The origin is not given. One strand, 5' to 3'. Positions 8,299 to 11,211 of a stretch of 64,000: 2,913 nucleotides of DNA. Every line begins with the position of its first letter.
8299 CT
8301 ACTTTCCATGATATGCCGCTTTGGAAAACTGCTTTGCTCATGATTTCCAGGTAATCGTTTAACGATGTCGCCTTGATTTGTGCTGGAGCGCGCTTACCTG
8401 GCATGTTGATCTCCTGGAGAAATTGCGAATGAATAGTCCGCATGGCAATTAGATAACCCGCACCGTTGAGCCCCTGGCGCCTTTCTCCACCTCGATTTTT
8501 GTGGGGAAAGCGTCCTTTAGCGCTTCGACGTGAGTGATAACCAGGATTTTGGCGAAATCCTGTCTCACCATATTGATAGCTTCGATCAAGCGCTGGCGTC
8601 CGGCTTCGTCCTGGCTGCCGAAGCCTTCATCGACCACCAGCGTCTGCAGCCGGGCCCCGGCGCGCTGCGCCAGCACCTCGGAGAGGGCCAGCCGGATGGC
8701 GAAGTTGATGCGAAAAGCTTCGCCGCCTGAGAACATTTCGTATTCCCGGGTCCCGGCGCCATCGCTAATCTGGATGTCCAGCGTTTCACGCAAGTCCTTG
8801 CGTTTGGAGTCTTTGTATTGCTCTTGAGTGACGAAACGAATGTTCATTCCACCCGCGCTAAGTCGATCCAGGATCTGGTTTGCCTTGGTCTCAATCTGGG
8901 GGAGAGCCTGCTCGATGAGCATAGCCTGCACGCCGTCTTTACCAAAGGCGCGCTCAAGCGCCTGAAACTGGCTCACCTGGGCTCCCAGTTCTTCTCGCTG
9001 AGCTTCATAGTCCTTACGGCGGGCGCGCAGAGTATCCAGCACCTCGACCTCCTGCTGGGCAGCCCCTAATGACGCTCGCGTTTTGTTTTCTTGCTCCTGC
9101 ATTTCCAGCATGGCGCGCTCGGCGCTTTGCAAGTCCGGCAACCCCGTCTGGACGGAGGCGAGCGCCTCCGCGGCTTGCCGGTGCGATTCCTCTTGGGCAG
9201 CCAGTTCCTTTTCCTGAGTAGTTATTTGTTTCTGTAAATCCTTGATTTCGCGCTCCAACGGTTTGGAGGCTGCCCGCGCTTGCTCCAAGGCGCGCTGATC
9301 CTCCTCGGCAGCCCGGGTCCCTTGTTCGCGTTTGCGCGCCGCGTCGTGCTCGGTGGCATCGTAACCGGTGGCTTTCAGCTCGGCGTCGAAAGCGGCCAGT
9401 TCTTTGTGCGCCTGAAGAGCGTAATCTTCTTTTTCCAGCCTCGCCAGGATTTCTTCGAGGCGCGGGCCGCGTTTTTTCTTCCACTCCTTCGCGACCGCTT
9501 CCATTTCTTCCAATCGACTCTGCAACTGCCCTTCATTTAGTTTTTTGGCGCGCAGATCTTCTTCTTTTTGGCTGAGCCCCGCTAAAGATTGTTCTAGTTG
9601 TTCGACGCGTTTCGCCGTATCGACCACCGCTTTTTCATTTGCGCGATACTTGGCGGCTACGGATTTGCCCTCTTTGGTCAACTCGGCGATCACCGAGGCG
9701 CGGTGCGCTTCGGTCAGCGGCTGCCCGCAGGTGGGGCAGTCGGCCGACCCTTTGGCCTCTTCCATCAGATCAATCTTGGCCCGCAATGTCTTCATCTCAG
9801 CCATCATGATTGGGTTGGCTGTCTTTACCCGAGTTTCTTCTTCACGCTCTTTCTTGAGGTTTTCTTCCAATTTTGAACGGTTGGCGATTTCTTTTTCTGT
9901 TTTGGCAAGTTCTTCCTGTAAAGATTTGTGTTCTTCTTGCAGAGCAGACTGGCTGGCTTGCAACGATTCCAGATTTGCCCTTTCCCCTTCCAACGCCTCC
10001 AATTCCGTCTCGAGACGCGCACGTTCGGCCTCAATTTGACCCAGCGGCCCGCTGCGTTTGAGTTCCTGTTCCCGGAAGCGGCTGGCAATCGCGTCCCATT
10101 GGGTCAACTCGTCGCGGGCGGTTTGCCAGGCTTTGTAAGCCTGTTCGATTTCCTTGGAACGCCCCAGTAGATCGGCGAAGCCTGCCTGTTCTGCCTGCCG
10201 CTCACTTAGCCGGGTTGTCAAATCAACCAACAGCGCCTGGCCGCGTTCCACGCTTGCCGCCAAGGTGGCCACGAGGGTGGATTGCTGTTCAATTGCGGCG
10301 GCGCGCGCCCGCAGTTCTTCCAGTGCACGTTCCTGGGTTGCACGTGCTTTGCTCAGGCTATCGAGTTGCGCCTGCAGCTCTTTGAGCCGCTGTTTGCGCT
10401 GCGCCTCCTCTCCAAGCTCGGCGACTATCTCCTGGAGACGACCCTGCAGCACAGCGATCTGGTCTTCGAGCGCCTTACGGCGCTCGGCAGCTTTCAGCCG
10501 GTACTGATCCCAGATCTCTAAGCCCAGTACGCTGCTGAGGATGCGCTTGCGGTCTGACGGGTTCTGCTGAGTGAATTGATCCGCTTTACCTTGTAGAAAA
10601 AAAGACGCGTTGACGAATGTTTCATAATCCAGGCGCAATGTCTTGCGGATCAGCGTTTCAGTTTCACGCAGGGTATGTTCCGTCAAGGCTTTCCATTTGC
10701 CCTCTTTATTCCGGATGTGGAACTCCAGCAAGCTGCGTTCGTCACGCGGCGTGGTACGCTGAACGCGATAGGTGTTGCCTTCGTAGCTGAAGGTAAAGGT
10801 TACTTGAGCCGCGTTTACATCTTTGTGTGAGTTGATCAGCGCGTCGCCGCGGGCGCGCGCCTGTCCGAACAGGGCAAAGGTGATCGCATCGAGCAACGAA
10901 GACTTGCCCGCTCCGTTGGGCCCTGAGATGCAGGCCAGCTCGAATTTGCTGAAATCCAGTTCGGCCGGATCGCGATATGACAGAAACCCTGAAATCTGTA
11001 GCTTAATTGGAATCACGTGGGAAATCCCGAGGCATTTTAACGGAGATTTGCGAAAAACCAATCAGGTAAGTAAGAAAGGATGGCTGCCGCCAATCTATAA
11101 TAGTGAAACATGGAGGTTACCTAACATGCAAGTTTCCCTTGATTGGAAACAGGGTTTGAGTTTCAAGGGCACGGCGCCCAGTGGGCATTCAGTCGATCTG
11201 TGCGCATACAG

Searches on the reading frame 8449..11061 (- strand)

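Call 77: search_protein_families(library=pfam, proteins=[window:8449-11061:-], max_evalue=0.00001)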
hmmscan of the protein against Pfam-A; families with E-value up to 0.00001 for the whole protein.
window:8449-11061:- (870 aa): 6 families
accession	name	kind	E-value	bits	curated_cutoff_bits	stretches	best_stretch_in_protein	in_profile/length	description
PF13476.12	AAA_23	-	7.7e-25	89.1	27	1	20-237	1-197/201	AAA domain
PF02463.25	SMC_N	-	5.8e-17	62.3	40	1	20-849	4-202/220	RecF/RecN/SMC N terminal domain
PF13558.12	SbcC_Walker_B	-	5.8e-08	33.3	27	1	768-830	21-89/90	SbcC/RAD50-like, Walker B motif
PF13555.12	AAA_29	-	1.3e-06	28.5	27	1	29-70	12-52/61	P-loop containing region of AAA domain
PF04423.19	Rad50_zn_hook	-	3.2e-06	27.3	24.3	1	424-469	6-49/52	Rad50 zinc hook motif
PF13304.12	AAA_21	-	5.6e-06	27.1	27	0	42-161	1-125/304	AAA domain, putative AbiEii toxin, Type IV TA system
